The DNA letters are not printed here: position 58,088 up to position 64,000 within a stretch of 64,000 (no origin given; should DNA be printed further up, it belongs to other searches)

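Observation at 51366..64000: Head-to-head pair of diverged paralogous genes for giant EGF-repeat receptor-like glycoproteins sharing one promoter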

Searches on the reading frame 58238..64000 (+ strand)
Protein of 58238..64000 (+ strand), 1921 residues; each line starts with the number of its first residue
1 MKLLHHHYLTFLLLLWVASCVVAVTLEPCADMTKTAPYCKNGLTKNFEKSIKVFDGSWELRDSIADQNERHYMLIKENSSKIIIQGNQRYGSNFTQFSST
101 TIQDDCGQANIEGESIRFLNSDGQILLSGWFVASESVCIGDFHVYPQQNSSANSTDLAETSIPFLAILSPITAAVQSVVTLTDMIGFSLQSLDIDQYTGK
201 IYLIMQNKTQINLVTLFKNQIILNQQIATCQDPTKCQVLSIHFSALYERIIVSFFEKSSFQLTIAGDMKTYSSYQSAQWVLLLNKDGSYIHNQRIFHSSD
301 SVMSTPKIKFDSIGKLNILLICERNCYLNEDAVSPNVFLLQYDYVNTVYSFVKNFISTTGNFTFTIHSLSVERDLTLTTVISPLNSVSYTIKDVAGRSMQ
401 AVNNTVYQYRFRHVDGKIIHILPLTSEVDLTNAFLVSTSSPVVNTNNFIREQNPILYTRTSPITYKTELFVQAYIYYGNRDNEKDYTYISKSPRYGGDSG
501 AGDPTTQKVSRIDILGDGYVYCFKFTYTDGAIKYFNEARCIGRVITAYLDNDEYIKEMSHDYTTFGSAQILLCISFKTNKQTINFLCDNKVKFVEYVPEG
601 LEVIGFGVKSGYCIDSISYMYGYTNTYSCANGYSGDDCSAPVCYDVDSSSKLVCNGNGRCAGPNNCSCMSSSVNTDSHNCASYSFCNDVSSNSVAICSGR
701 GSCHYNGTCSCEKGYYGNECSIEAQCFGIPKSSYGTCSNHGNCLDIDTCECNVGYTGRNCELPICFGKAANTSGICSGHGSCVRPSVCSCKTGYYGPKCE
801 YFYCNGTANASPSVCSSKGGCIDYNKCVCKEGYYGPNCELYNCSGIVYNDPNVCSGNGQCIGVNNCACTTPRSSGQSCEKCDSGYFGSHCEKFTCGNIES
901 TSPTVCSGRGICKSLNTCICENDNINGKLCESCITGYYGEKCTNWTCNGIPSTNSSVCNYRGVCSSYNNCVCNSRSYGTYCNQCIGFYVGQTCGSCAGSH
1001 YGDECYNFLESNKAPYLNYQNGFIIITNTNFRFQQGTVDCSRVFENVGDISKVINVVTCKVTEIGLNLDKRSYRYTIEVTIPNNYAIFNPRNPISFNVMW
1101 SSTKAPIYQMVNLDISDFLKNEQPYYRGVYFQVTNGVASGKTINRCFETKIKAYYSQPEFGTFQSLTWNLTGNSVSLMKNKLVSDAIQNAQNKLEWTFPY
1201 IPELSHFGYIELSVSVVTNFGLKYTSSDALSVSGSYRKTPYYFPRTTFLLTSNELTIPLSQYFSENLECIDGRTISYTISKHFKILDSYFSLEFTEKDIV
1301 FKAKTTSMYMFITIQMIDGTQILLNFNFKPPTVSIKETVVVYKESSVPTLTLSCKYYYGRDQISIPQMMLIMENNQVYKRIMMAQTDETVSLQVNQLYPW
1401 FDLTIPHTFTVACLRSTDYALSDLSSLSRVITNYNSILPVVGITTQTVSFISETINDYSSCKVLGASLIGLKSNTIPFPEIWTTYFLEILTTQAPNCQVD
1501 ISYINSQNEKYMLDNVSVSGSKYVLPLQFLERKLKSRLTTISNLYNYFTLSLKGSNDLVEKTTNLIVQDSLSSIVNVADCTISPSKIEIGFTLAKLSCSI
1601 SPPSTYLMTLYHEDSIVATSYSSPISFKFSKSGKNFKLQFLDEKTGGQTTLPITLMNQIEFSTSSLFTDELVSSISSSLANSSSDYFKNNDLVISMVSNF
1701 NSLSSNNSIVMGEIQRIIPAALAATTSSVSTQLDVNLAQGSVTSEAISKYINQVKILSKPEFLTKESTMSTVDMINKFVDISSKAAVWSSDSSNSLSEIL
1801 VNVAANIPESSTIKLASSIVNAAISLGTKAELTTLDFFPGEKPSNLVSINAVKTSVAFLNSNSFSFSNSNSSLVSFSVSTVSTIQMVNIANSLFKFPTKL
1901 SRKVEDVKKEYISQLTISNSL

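Call 9: search_protein_families(library=pfam, proteins=[window:58238-64000:+], max_evalue=0.1)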
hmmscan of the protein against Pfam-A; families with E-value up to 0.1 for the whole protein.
window:58238-64000:+ (1921 aa): 5 families
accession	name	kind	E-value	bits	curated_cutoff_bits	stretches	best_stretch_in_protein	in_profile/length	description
PF25024.1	EGF_TEN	-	2.7e-20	73.4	65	3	654-801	3-124/234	Teneurin EGF domain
PF07974.19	EGF_2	-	3.9e-20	72.3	22.1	6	771-799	4-32/32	EGF-like domain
PF23106.1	EGF_Teneurin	-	4.8e-11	43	24.3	4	736-761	4-28/30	Teneurin-like EGF domain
PF01419.22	Jacalin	-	7.1e-10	39.9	22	1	495-617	4-133/136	Jacalin-like lectin domain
PF00008.33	EGF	-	0.007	17.1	21.5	2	736-759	5-32/32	EGF-like domain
